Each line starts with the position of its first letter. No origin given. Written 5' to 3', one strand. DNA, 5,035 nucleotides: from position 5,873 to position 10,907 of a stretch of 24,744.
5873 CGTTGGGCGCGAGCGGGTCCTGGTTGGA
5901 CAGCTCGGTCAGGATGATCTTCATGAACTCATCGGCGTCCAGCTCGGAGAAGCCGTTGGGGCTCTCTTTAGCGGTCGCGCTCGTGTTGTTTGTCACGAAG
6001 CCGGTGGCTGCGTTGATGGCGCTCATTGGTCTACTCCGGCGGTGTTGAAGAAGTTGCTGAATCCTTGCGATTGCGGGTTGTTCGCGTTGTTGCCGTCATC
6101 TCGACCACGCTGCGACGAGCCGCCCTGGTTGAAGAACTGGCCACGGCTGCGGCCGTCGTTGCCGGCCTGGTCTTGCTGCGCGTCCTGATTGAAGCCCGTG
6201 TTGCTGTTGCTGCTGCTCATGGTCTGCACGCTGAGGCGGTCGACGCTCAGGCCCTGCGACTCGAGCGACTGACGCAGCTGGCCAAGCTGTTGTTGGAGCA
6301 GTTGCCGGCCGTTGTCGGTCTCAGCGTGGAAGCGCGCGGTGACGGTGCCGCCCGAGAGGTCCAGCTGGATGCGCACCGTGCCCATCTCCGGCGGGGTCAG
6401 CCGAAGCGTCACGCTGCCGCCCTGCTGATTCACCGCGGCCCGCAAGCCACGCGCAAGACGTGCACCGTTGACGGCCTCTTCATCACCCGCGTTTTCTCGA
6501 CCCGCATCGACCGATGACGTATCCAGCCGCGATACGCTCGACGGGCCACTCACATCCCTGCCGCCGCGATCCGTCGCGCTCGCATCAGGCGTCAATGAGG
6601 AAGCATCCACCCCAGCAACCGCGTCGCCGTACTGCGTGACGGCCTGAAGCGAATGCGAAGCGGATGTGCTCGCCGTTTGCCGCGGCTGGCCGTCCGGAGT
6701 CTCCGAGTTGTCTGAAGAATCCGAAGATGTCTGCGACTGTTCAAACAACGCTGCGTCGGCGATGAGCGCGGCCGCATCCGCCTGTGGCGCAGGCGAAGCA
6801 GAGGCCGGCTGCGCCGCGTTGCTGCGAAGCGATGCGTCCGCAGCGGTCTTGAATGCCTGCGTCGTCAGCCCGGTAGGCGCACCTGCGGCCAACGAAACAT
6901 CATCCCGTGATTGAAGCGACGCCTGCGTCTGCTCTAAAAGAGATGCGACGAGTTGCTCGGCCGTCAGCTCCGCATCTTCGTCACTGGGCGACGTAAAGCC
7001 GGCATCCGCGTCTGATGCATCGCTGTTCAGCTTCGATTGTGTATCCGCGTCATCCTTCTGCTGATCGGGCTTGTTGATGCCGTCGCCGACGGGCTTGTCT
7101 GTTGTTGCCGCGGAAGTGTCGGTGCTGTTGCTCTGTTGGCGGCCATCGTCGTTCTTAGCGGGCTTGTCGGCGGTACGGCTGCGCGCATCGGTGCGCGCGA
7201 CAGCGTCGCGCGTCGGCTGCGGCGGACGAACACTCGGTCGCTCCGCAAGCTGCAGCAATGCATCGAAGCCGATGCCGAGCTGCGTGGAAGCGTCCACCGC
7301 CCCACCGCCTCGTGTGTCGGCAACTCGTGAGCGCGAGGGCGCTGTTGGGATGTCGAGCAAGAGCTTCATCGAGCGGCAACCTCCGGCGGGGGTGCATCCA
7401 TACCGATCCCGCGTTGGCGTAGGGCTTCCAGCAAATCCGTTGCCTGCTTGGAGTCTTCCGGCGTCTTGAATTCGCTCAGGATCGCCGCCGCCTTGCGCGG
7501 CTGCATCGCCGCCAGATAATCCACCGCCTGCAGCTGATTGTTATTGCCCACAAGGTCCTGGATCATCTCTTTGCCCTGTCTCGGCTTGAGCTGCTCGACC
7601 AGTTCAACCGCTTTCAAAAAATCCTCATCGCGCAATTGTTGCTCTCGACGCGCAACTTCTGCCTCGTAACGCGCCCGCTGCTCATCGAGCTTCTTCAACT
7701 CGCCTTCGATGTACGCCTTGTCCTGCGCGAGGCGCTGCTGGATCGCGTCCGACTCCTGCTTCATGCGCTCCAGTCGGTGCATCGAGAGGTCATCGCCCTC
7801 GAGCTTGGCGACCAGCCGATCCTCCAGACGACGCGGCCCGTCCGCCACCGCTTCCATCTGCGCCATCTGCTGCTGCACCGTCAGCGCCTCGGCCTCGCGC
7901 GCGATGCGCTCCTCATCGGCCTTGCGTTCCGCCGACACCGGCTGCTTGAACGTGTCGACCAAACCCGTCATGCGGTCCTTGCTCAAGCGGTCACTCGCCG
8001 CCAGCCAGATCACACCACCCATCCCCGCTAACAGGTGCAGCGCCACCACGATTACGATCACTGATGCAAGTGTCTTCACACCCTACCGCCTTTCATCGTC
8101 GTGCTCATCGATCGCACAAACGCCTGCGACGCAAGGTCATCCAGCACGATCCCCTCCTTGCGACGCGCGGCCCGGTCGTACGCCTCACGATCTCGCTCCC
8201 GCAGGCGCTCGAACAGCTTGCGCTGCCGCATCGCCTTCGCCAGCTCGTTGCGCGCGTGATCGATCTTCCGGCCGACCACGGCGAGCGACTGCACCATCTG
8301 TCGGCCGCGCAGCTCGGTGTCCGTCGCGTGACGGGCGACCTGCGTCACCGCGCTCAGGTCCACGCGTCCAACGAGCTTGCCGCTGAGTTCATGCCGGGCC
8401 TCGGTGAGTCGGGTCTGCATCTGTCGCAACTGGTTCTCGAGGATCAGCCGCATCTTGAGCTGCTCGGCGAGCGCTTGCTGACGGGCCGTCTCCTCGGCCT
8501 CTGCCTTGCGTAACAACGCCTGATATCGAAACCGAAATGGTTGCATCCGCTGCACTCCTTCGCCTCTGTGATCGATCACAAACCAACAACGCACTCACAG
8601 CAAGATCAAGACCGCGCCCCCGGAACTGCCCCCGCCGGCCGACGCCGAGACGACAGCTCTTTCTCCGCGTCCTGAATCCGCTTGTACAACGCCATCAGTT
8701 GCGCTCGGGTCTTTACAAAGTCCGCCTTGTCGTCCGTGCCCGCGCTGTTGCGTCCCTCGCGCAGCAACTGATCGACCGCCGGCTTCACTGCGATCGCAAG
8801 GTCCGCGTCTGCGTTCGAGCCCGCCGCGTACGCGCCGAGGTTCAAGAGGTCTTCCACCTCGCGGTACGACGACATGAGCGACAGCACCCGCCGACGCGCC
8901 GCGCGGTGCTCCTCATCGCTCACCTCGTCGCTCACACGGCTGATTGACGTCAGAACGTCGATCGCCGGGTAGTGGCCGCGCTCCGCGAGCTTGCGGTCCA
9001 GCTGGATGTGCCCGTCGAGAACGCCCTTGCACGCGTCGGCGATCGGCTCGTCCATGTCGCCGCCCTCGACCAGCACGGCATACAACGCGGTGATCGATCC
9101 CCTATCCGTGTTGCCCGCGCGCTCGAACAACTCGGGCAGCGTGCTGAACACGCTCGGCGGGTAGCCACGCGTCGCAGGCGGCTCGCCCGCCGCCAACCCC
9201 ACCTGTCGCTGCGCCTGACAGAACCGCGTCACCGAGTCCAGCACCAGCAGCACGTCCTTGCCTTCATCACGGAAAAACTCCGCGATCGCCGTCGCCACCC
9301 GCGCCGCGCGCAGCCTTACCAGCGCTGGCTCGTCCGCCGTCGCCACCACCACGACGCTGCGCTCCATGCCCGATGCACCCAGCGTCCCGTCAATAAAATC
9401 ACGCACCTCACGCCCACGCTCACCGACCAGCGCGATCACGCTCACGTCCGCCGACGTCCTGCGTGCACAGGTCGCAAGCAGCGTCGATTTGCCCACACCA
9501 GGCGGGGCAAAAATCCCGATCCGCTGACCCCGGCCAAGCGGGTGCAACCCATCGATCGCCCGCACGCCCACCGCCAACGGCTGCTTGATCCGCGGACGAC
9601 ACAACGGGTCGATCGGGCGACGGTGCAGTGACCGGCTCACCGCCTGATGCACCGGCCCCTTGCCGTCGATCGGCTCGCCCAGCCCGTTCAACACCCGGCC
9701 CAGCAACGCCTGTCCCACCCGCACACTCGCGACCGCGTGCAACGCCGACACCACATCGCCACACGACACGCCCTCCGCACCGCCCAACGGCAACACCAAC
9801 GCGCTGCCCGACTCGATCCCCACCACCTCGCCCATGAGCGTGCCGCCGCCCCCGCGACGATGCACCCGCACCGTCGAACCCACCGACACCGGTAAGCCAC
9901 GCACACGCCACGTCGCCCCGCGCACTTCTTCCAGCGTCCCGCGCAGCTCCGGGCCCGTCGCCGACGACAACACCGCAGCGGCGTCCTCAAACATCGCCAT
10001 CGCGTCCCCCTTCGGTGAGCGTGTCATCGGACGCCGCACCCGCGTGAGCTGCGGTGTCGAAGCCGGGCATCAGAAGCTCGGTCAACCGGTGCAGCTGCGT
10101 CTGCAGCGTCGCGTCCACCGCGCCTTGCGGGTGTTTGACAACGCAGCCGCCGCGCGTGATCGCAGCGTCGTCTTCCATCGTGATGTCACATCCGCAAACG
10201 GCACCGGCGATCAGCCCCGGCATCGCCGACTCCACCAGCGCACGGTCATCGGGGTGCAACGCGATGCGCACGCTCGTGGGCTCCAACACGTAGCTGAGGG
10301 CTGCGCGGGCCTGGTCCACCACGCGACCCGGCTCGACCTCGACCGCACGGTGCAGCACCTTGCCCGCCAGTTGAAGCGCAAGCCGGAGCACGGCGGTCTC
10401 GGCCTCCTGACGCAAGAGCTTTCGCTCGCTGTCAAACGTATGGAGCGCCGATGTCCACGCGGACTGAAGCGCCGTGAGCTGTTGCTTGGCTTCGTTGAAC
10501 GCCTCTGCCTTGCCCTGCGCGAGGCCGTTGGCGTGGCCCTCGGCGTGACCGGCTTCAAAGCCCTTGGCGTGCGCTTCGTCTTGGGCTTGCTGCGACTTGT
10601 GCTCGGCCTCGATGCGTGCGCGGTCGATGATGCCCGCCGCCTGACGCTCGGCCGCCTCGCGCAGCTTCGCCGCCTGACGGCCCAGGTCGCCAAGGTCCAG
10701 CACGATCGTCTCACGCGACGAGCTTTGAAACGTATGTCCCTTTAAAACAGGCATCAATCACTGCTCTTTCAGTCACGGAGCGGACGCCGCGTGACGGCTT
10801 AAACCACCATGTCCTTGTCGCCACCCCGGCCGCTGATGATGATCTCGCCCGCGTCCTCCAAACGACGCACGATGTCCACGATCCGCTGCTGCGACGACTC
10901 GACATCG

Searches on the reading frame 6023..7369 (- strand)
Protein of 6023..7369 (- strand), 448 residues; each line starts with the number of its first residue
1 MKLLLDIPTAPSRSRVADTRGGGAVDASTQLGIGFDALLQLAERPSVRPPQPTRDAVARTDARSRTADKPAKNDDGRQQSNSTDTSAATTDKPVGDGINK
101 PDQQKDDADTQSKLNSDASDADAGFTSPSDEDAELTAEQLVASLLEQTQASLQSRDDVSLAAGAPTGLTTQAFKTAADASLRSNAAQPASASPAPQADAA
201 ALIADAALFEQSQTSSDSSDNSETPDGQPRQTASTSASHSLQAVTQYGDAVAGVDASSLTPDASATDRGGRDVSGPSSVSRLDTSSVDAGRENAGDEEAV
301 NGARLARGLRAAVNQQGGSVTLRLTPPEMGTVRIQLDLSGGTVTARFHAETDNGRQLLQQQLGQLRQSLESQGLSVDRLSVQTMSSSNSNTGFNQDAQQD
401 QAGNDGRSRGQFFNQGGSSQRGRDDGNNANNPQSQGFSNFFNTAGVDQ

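Call 77: search_protein_families(library=pfam, proteins=[window:6023-7369:-], max_evalue=0.001)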
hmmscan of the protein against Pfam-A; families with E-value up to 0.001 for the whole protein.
window:6023-7369:- (448 aa): 2 families
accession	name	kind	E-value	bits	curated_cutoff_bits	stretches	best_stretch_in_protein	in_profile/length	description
PF02120.21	Flg_hook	-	2.4e-20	72.6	29.8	1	309-388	4-83/85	Flagellar hook-length control protein FliK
PF09483.15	HpaP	-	0.00015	22.2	23.8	1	312-373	17-79/90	Type III secretion protein (HpaP)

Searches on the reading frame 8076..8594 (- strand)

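Call 77: search_protein_families(library=pfam, proteins=[window:8076-8594:-], max_evalue=0.001)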
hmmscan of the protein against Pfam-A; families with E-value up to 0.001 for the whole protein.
window:8076-8594:- (172 aa): 1 family
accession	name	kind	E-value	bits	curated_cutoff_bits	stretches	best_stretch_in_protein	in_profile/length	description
PF02050.21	FliJ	-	1.3e-07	32.3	28.4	1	40-159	5-123/123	Flagellar FliJ protein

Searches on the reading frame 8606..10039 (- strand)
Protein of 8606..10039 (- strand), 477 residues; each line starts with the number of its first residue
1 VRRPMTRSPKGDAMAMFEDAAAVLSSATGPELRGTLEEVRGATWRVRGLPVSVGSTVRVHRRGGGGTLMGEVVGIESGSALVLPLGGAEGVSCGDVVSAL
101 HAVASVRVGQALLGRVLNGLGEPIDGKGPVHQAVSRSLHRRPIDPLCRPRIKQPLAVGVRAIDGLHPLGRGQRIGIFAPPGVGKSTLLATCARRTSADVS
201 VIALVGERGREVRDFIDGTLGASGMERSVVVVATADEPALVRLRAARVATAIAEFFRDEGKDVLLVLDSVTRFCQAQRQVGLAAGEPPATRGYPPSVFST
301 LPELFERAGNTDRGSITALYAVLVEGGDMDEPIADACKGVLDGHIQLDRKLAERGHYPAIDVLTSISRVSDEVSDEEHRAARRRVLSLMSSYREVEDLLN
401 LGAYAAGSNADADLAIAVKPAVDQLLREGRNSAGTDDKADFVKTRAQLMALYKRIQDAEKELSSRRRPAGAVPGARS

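Call 78: search_protein_families(library=pfam, proteins=[window:8606-10039:-], max_evalue=0.001)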
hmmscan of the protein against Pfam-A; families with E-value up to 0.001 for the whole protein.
window:8606-10039:- (477 aa): 2 families
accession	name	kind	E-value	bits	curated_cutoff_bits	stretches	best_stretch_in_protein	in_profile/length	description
PF00006.31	ATP-synt_ab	-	1.4e-87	293.2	29.5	1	158-367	1-213/213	ATP synthase alpha/beta family, nucleotide-binding domain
PF18269.6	T3SS_ATPase_C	-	2.7e-17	62.8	22.7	1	375-449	2-71/72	T3SS EscN ATPase C-terminal domain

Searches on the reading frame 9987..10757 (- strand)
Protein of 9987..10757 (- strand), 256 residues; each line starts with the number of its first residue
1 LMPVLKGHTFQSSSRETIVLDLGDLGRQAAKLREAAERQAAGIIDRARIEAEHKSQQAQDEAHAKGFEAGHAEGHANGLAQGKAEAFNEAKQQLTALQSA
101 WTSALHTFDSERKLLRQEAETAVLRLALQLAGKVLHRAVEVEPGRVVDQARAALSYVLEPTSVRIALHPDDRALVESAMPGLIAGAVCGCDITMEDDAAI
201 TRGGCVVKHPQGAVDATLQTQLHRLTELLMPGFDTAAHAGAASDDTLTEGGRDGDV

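Call 78: search_protein_families(library=pfam, proteins=[window:9987-10757:-], max_evalue=0.001)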
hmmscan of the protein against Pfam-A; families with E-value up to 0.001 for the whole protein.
window:9987-10757:- (256 aa): 1 family
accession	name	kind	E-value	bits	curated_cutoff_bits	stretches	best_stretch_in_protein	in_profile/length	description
PF02108.21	FliH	-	1.4e-20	73.9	24.1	1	102-225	8-128/128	Flagellar assembly protein FliH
